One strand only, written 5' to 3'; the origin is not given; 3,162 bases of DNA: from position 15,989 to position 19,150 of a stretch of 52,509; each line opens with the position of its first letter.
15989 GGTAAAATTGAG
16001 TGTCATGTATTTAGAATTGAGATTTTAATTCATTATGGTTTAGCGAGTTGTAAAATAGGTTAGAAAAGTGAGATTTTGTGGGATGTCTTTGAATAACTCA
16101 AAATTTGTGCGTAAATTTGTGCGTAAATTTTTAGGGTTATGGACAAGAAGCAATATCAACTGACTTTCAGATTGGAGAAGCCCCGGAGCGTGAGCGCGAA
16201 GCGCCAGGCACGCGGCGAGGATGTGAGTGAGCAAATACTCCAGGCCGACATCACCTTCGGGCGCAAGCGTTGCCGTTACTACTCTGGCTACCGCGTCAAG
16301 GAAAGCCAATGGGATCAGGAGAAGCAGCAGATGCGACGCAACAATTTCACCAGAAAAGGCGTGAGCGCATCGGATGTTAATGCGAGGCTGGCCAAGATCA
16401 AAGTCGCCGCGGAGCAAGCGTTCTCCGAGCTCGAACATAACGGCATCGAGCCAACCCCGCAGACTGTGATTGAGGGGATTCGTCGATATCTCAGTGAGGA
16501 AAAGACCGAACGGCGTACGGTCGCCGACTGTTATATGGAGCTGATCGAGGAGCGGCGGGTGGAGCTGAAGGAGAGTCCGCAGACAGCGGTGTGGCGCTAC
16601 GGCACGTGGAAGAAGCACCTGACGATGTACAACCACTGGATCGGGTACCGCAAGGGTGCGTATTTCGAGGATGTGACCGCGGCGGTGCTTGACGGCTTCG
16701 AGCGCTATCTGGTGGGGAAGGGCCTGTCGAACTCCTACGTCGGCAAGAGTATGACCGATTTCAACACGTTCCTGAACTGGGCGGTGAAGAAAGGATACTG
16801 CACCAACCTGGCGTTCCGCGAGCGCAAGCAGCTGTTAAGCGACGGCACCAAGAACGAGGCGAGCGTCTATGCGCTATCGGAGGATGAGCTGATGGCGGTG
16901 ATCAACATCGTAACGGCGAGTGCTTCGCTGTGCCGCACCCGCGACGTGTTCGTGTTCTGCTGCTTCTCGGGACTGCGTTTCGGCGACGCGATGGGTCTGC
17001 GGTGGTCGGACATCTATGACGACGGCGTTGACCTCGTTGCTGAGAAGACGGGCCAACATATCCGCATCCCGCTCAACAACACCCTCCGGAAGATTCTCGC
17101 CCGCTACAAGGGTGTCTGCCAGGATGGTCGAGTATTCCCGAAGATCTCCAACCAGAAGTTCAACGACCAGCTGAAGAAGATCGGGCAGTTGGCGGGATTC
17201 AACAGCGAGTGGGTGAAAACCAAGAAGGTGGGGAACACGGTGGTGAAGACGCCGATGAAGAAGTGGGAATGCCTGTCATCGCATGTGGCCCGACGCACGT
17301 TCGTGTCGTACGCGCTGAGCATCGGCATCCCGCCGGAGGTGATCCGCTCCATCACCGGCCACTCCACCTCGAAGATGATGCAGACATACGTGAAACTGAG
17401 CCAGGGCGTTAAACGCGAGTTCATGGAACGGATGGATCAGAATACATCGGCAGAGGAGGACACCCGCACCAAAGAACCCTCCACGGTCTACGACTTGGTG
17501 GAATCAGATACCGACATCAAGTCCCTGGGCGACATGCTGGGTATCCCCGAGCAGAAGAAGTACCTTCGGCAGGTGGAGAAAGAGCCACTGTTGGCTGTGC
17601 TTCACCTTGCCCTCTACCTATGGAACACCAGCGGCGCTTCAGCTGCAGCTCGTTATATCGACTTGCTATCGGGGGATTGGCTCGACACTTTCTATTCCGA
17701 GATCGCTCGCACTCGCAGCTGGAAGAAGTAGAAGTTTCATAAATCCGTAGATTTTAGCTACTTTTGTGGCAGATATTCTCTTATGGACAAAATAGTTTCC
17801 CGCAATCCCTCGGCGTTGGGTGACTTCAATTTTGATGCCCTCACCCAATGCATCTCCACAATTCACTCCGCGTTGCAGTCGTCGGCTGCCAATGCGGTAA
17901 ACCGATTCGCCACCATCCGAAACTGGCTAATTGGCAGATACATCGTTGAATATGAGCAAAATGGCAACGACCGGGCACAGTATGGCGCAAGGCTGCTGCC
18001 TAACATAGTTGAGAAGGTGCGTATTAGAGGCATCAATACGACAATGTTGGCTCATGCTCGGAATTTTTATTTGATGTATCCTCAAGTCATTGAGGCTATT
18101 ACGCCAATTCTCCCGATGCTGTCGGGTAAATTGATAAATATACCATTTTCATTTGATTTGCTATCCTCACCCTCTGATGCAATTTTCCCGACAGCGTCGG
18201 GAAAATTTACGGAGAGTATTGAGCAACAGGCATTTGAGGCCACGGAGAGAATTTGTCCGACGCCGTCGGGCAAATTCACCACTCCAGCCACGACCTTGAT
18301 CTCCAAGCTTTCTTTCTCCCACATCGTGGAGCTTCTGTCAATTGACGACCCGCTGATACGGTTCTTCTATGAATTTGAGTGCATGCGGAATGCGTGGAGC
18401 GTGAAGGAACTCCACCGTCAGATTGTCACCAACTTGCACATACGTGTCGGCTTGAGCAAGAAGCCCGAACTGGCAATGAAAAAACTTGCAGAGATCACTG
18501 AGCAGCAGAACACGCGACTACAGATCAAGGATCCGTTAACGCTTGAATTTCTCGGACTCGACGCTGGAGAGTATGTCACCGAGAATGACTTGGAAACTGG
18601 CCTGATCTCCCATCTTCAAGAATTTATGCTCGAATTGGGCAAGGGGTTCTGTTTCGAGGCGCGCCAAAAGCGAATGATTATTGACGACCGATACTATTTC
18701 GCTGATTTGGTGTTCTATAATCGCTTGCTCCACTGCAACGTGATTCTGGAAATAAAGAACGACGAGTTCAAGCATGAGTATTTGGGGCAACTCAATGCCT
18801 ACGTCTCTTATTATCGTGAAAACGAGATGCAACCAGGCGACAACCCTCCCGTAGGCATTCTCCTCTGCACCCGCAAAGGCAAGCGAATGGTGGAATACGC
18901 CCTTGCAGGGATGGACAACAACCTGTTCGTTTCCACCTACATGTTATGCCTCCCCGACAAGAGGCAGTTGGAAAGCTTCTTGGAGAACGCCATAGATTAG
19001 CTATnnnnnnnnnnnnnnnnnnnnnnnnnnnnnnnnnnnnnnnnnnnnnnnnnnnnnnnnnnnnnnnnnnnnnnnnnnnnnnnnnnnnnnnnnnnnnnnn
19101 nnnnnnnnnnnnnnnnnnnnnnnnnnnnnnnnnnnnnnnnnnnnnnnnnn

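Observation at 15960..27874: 11.9-kb tRNA-Pro integrative element with a replication module but no transfer or packaging genes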

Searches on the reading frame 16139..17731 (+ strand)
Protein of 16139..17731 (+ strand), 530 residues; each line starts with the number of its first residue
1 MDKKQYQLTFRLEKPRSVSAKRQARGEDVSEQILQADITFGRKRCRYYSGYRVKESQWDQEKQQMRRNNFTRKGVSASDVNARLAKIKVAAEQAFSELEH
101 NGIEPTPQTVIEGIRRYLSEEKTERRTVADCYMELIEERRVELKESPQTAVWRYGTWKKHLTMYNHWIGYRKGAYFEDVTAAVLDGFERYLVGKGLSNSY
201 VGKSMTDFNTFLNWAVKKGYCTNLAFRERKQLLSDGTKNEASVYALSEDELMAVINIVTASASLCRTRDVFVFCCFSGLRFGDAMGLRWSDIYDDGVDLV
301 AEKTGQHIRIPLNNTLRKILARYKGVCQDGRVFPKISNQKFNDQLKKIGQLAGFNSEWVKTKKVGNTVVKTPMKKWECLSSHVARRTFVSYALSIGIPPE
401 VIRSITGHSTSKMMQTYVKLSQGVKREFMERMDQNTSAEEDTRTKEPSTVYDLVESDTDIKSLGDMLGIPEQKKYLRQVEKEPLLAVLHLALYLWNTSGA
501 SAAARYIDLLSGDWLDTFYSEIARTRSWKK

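Call 6: search_protein_families(library=pfam, proteins=[window:16139-17731:+], max_evalue=0.01)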
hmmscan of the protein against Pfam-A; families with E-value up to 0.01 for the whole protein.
window:16139-17731:+ (530 aa): 3 families
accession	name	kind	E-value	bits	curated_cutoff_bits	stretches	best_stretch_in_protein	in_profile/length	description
PF00589.27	Phage_integrase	-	2.2e-15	57.3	27.1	1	246-421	3-169/172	Phage integrase family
PF13102.12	Phage_int_SAM_5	-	8.5e-12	45.7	22.3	1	147-223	17-90/98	Phage integrase SAM-like domain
PF17293.8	Arm-DNA-bind_5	-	5e-07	30.6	22.6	1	34-109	16-85/87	Arm DNA-binding domain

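Call 7: search_protein_families(library=ncbifam, proteins=[window:16139-17731:+], max_evalue=0.01)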
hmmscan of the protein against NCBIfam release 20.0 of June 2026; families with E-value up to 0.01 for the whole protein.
window:16139-17731:+ (530 aa): 6 families
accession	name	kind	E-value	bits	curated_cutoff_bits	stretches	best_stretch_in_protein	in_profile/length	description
NF040815.2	recomb_XerA_Arch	equivalog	4.4e-11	42.9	220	1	178-422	37-256/263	site-specific tyrosine recombinase/integron integrase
TIGR02224.1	recomb_XerC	equivalog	8.1e-09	35.3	335.15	1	157-422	21-279/295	tyrosine recombinase XerC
TIGR02225.1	recomb_XerD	equivalog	1.2e-07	31.4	329.6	1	156-422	20-276/290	site-specific tyrosine recombinase XerD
NF001399.0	PRK00283.1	subfamily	2.5e-07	30.3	279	1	156-423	29-286/300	tyrosine recombinase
NF002331.0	PRK01287.1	subfamily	1e-06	28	371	1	155-441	48-333/365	site-specific tyrosine recombinase XerC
NF047926.1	integrase_GmtZ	equivalog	3e-05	22.2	600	1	390-445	440-495/784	gamma-mobile-trio integrase GmtZ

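Call 8: search_protein_families(library=phrogs, proteins=[window:16139-17731:+], max_evalue=0.01)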
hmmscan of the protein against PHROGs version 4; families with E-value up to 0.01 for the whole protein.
window:16139-17731:+ (530 aa): 7 families
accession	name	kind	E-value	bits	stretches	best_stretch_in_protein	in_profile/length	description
phrog_1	-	integration and excision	1.4e-44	154.4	1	42-465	121-477/611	integrase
phrog_216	-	integration and excision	3.6e-32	112.7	1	205-459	19-263/301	integrase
phrog_7244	-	integration and excision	3.4e-05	24.2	1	276-321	207-252/263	integrase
phrog_5127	-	integration and excision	0.0005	20.6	0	353-427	266-341/355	integrase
phrog_7685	-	integration and excision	0.0014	19.2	1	310-431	131-234/240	integrase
phrog_9208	-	integration and excision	0.0021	19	1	369-423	178-232/241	integrase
phrog_35951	-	unknown function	0.0054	18.2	0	381-451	23-93/97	-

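Call 72: find_homologous_proteins(query=window:16139-17731:+, max_evalue=1e-30)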
Query window:16139-17731:+ (530 aa): 262 proteins with E <= 1e-30 among 8000 candidates; the best 120 are listed.
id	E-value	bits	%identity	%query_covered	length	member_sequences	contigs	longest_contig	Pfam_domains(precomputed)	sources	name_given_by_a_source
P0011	0.0e+0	1208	100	100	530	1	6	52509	PF17293.9,PF13102.13,PF00589.28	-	-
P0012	2.2e-146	506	47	100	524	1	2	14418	PF17293.9,PF13102.13,PF00589.28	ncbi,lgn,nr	ncbi:MAG: site-specific integrase [Bacteroidales bacterium]|nr:site-specific integrase [Bacteroidale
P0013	2.4e-145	503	47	97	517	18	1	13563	PF17293.9,PF13102.13,PF00589.28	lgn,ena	-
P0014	2.0e-143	497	44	100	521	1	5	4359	PF17293.9,PF13102.13,PF00589.28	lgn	-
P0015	4.8e-143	495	46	100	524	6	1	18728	PF17293.9,PF13102.13,PF00589.28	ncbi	-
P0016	2.9e-131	456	46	94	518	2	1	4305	PF17293.9,PF13102.13,PF00589.28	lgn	-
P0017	6.1e-128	445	45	93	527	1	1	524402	PF17293.9,PF13102.13,PF00589.28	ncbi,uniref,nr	ncbi:site-specific integrase [Bacteroides sp. 214]|uniref:site-specific integrase n=1 Tax=Bacteroide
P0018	6.7e-126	439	44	96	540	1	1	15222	PF17293.9,PF13102.13,PF00589.28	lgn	-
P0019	3.0e-123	430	43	93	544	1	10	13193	PF17293.9,PF13102.13,PF00589.28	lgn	-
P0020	4.1e-123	429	43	98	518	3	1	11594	PF17293.9,PF13102.13,PF00589.28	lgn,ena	-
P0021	6.1e-123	429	44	96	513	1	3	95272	PF17293.9,PF13102.13,PF00589.28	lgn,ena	-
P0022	1.8e-122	427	44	94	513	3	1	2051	PF17293.9,PF13102.13,PF00589.28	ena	-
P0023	1.7e-121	424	43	99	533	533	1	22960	PF17293.9,PF13102.13,PF00589.28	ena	-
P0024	9.6e-121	422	45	93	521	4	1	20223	PF17293.9,PF13102.13,PF00589.28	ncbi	-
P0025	3.0e-120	420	44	93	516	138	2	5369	PF17293.9,PF13102.13,PF00589.28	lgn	-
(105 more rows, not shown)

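Call 73: find_encoding_contigs(protein=P0015, flank=10000, max_places=3)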
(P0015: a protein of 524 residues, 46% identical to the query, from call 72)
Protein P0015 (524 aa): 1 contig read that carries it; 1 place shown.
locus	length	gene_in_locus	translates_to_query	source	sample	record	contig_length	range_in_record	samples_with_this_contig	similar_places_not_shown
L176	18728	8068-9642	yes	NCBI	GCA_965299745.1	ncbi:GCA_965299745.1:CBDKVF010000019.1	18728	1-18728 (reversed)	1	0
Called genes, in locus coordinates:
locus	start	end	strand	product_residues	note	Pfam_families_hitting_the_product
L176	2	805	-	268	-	?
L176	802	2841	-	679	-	PF13588:HSDR_N_2 (weak), PF02384:N6_Mtase, PF01170:UPF0020 (weak), PF07669:Eco57I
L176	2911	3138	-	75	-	PF13443:HTH_26, PF01381:HTH_3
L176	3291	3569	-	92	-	PF08719:NADAR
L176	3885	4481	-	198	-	PF01797:Y1_Tnp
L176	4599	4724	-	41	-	-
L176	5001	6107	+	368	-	-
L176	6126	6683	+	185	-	PF16473:Rv2179c-like (weak), PF00929:RNase_T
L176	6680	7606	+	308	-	PF01207:Dus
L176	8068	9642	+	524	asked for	PF17293:Arm-DNA-bind_5, PF13102:Phage_int_SAM_5, PF00589:Phage_integrase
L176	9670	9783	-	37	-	-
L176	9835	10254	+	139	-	PF19044:P-loop_TraG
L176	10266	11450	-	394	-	PF13173:AAA_14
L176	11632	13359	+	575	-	-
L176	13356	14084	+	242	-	-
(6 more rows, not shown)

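Call 74: find_encoding_contigs(protein=P0017, flank=10000, max_places=3)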
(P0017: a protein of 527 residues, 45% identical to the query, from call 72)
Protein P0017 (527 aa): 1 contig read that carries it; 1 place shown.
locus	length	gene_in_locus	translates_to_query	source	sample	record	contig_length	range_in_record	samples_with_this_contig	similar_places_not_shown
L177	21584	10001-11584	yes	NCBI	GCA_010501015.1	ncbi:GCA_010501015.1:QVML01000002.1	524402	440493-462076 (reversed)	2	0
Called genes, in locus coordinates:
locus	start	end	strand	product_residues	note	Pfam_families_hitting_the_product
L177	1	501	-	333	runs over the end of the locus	PF02424:ApbE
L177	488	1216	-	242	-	-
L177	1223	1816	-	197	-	PF00440:TetR_N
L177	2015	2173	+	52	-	PF13361:UvrD_C (weak), PF13538:UvrD_C_2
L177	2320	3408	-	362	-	PF17293:Arm-DNA-bind_5, PF13102:Phage_int_SAM_5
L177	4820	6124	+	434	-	PF13175:AAA_15 (faint), PF13304:AAA_21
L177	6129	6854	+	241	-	PF13707:RloB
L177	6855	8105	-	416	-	PF01076:Mob_Pre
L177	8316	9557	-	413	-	PF17293:Arm-DNA-bind_5, PF13102:Phage_int_SAM_5, PF00589:Phage_integrase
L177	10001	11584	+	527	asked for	PF17293:Arm-DNA-bind_5 (weak), PF13102:Phage_int_SAM_5, PF00589:Phage_integrase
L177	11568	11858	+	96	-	-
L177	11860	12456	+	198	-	PF14359:DUF4406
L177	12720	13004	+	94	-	PF12964:DUF3853 (weak)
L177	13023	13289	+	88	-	-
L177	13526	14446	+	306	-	-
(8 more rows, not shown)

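Call 100: find_encoding_contigs(protein=window:16139-17731:+, flank=10000, max_places=10)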
Protein window:16139-17731:+ (530 aa): 6 contigs read that carry it; 6 places shown.
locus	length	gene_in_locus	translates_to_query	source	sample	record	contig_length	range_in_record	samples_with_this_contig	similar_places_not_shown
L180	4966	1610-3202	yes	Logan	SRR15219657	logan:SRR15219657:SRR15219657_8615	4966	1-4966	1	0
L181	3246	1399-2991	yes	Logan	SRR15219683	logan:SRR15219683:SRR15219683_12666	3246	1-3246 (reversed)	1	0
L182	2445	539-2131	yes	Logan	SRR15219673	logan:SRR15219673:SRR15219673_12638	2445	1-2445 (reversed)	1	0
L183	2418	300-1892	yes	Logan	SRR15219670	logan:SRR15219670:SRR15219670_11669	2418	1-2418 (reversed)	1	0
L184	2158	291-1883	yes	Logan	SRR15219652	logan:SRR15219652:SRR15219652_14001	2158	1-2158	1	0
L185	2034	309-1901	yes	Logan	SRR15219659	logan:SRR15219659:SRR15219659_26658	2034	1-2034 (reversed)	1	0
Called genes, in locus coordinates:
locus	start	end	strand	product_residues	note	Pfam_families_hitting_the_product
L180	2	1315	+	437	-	?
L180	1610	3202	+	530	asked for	PF17293:Arm-DNA-bind_5 (weak), PF13102:Phage_int_SAM_5, PF00589:Phage_integrase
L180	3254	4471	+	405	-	PF17761:DUF1016_N, PF06250:YhcG_C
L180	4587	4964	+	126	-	?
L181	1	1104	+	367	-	?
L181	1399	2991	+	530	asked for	PF17293:Arm-DNA-bind_5 (weak), PF13102:Phage_int_SAM_5, PF00589:Phage_integrase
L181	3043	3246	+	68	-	?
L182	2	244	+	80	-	?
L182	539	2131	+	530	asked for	PF17293:Arm-DNA-bind_5 (weak), PF13102:Phage_int_SAM_5, PF00589:Phage_integrase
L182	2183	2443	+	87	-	?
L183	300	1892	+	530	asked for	PF17293:Arm-DNA-bind_5 (weak), PF13102:Phage_int_SAM_5, PF00589:Phage_integrase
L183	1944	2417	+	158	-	?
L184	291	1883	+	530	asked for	PF17293:Arm-DNA-bind_5 (weak), PF13102:Phage_int_SAM_5, PF00589:Phage_integrase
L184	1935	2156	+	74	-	?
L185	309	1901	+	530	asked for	PF17293:Arm-DNA-bind_5 (weak), PF13102:Phage_int_SAM_5, PF00589:Phage_integrase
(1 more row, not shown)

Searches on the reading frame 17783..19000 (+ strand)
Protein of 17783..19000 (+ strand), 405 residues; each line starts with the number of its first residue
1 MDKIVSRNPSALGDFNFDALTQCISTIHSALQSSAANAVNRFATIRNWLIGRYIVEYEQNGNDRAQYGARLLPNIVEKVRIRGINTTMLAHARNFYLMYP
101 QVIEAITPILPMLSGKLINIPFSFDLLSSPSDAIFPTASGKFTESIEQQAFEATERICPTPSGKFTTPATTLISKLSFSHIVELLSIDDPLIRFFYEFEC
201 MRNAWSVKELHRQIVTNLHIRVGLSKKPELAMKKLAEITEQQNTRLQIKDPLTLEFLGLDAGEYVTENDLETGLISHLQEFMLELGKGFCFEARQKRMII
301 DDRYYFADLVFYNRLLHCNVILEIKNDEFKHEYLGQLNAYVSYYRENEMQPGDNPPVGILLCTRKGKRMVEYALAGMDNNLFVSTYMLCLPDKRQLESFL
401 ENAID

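Call 6: search_protein_families(library=pfam, proteins=[window:17783-19000:+], max_evalue=0.01)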
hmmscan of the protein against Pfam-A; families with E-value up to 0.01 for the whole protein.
window:17783-19000:+ (405 aa): 2 families
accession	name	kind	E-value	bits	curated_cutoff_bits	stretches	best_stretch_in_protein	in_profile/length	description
PF06250.17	YhcG_C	-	3.3e-52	176.9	32.5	1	247-397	3-153/157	YhcG PDDEXK nuclease domain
PF17761.7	DUF1016_N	-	7.5e-22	78.3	32.8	2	25-101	3-81/137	DUF1016 N-terminal domain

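Call 7: search_protein_families(library=ncbifam, proteins=[window:17783-19000:+], max_evalue=0.01)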
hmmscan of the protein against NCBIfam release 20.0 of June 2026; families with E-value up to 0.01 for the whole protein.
window:17783-19000:+ (405 aa): 0 families

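Call 8: search_protein_families(library=phrogs, proteins=[window:17783-19000:+], max_evalue=0.01)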
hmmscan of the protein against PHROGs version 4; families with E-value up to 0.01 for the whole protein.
window:17783-19000:+ (405 aa): 1 family
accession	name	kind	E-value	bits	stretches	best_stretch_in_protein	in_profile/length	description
phrog_22762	-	unknown function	4.9e-108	362.4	1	16-402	4-325/343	-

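Call 95: search_protein_families(library=padloc, proteins=[window:17783-19000:+], max_evalue=0.01)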
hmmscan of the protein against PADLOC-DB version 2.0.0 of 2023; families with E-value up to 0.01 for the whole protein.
window:17783-19000:+ (405 aa): 29 families (the best 25 are shown)
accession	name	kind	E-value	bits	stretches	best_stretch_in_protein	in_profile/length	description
PDLC04807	PDC-S02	-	1.5e-116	387.5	1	16-404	12-339/351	-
PDLC04803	PDC-S02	-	4e-83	277.2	1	164-403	28-257/269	-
PDLC04795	PDC-S02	-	2.8e-68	228.7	1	19-402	27-342/357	-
PDLC04810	PDC-S02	-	3.3e-67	225.2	1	18-398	12-338/355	-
PDLC04831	PDC-S02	-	2.7e-62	209.3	1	18-394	13-331/346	-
PDLC04820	PDC-S02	-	4.6e-54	181.7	2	170-400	118-316/332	-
PDLC04822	PDC-S02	-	6.6e-54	181.5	2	169-371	100-293/294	-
PDLC04827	PDC-S02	-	5.1e-48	161.7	2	169-302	98-231/234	-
PDLC04813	PDC-S02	-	1.4e-45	153.3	1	245-402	5-160/175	-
PDLC04802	PDC-S02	-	4.1e-28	96.6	2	270-401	63-168/171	-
PDLC01464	PD_DExK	-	1.1e-27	94.9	1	179-322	2-125/126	"CAS-I,CAS-II,CAS-III,CAS-IV,CAS-V,CAS-VI; associated"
PDLC04817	PDC-S02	-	1.9e-25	88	2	173-276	102-206/286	-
PDLC04798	PDC-S02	-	3.6e-25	87.4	1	265-386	66-187/222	-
PDLC04812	PDC-S02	-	4e-24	83.2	2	18-104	9-97/151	-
PDLC04823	PDC-S02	-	1.5e-18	65.1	2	174-232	30-88/175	-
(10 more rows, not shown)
